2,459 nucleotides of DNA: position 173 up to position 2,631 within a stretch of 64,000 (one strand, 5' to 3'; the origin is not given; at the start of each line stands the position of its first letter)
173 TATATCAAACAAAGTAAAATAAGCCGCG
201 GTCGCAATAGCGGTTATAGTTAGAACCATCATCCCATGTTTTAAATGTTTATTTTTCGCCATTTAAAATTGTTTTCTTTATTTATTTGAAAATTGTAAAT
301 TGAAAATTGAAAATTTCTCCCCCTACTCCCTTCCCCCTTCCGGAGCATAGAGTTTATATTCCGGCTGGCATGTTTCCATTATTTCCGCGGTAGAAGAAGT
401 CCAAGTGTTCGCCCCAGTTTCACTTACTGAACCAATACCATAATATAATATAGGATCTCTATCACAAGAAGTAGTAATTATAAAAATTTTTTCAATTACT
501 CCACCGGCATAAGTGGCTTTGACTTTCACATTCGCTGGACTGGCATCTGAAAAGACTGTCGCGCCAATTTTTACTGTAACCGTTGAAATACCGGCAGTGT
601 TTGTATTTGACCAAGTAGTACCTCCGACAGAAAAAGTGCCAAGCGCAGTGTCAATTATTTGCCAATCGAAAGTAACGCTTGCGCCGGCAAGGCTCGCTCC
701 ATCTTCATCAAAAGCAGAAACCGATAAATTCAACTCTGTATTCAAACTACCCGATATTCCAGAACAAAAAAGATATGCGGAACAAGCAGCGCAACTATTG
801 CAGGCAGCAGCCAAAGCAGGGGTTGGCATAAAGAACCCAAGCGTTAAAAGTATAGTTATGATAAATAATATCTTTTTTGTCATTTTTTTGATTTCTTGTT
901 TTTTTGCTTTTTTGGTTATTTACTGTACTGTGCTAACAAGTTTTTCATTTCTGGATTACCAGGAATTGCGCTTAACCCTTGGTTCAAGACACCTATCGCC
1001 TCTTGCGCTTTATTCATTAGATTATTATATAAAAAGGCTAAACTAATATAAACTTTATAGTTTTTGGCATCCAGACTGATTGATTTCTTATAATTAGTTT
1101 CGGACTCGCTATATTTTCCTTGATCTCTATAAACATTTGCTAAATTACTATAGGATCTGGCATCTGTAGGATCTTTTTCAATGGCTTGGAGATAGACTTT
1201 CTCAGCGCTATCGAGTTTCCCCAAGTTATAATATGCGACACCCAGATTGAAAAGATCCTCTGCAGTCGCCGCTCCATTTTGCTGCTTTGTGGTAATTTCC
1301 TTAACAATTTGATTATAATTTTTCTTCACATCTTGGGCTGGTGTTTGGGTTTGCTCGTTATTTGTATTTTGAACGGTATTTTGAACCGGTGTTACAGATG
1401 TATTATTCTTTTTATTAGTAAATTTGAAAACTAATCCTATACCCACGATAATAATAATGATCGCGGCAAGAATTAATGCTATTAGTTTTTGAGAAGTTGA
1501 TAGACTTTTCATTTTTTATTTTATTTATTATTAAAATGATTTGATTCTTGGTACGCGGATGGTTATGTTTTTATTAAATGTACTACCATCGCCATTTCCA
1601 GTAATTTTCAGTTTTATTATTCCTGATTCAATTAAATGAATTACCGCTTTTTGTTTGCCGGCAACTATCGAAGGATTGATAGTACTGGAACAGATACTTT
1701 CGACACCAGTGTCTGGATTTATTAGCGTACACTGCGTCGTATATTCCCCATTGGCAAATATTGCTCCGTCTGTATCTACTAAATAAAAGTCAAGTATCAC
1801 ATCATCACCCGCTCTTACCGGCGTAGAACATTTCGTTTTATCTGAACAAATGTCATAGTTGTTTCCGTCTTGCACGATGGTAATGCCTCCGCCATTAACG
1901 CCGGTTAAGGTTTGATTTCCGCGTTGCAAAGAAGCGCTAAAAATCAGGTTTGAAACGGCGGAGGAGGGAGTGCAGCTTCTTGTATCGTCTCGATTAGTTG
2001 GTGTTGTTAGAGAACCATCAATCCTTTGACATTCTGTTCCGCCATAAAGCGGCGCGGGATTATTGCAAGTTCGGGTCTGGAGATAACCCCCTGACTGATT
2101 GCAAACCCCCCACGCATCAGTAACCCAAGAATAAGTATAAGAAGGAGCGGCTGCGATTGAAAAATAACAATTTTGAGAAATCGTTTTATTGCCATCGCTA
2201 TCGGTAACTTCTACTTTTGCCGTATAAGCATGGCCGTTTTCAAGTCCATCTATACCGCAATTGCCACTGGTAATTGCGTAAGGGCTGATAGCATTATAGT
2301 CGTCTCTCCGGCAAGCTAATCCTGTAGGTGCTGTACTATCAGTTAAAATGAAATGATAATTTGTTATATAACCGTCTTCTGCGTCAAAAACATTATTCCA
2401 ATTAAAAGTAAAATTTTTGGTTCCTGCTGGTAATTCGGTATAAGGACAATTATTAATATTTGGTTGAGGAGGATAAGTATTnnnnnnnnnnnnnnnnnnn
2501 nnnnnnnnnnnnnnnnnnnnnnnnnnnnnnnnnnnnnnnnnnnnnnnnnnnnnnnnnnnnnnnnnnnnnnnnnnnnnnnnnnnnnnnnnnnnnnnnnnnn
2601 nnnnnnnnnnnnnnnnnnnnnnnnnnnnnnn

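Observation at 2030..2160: Thrombospondin type-1-like repeat (eukaryote-like adhesion module) in a secreted multidomain protein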

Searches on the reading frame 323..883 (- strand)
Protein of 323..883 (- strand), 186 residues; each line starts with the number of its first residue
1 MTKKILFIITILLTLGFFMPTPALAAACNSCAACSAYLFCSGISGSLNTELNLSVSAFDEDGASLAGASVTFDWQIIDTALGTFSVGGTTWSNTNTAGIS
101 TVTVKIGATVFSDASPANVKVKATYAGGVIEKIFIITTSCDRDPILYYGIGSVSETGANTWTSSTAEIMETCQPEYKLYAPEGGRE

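Call 3: search_protein_families(library=pfam, proteins=[window:323-883:-], max_evalue=1)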
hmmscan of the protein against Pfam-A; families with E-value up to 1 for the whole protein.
window:323-883:- (186 aa): 2 families
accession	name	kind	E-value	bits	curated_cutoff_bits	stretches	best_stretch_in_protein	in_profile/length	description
PF25679.1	DUF7947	-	0.16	12.5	27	1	109-138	48-78/79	Family of unknown function (DUF7947)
PF02369.22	Big_1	-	0.58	10.7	34.9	0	51-129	19-84/93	Bacterial Ig-like domain (group 1)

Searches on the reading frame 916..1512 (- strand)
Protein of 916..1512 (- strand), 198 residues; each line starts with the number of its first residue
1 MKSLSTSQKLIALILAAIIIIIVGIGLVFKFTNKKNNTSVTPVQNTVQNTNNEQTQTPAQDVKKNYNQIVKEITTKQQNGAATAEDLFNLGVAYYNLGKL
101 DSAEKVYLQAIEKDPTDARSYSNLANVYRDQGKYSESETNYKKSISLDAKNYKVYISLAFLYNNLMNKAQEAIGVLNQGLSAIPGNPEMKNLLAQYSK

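Call 3: search_protein_families(library=pfam, proteins=[window:916-1512:-], max_evalue=1)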
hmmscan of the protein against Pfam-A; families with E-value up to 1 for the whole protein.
window:916-1512:- (198 aa): 34 families (the best 25 are shown)
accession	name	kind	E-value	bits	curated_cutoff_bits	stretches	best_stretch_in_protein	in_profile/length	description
PF13431.12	TPR_17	-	4.9e-17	61.1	24.4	2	107-137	2-32/34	Tetratricopeptide repeat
PF07719.23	TPR_2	-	5.4e-17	60.9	27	2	84-117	1-34/34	Tetratricopeptide repeat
PF00515.34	TPR_1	-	9.7e-17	60.5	27.8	2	87-117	4-34/34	Tetratricopeptide repeat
PF13414.12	TPR_11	-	1.1e-14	54.3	26.8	2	92-128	2-38/42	TPR repeat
PF13181.12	TPR_8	-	2.8e-14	52.4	25.7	2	118-151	1-34/34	Tetratricopeptide repeat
PF13432.12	TPR_16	-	1.3e-13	51.6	32.7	3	89-143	2-56/65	Tetratricopeptide repeat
PF14559.12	TPR_19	-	7.8e-13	49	25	2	129-195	2-67/68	Tetratricopeptide repeat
PF13424.12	TPR_12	-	7e-12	45.8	30.1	2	118-178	3-70/77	Tetratricopeptide repeat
PF13374.12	TPR_10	-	8.9e-12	45.1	27.5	2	118-146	2-30/42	Tetratricopeptide repeat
PF13428.12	TPR_14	-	2.4e-11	43.6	23.5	2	88-126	5-43/44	Tetratricopeptide repeat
PF13176.12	TPR_7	-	3.8e-11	42.6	27.9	2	87-118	2-35/36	Tetratricopeptide repeat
PF13174.12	TPR_6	-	6.4e-07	30.1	26.3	1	87-116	3-32/33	Tetratricopeptide repeat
PF20308.4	TPR-S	-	7.3e-05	23.7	27.6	1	66-145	2-79/102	Tetratricopeptide Repeats-Sensor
PF25063.1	ARM_TT21_C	-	0.00011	22.5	35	1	60-191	72-202/209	Tetratricopeptide repeat protein 21 C-terminal ARM domain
PF12895.13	ANAPC3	-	0.0002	22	27.2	2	82-143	21-81/82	Anaphase-promoting complex, cyclosome, subunit 3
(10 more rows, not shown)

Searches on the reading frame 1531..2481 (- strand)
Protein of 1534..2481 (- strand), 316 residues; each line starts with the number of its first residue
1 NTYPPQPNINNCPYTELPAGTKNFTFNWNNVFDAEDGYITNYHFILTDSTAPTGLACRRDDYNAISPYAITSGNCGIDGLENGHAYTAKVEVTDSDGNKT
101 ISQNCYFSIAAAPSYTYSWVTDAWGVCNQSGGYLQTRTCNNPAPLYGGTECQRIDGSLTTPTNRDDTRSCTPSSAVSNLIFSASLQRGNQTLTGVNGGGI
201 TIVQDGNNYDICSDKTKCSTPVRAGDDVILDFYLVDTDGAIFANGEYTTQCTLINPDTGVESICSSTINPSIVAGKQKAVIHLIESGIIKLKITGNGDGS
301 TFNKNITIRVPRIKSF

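Call 13: find_homologous_proteins(query=window:1534-2481:-, max_evalue=0.001)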
Query seq(316 aa): 1096 candidates shared short words with the query, none scored E <= 0.001.

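Call 28: predict_structure(protein=window:1531-2475:-)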
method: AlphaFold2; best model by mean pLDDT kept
length: 314 residues; sequences in the alignment: 1
mean_pLDDT: 44.2   pTM: 0.39
mean pLDDT of the five models: 44.2, 42.3, 38.2, 38.1, 36.5
residues with pLDDT >= 90: 0; 70-90: 40; 50-70: 88; < 50: 186
segments of 3 or more residues with pLDDT < 50: 1-172, 192-196, 217-219, 312-314
pLDDT, mean of each block of 10 residues (from residue 1): 22 27 30 32 36 27 25 32 40 38 29 22 22 24 24 25 30 58 66 46 60 52 72 59 65 76 62 67 73 61 68 43
secondary structure, 60 per line:
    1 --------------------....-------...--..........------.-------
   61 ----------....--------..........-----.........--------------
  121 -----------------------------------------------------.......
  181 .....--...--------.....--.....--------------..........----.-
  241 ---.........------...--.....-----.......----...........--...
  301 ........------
elements in order: E21-24 E37-46 E71-74 E83-92 E98-106 E174-185 E188-190 E199-203 E206-210 E225-234 E244-252 E259-261 E264-268 E274-280 E285-295 E298-308
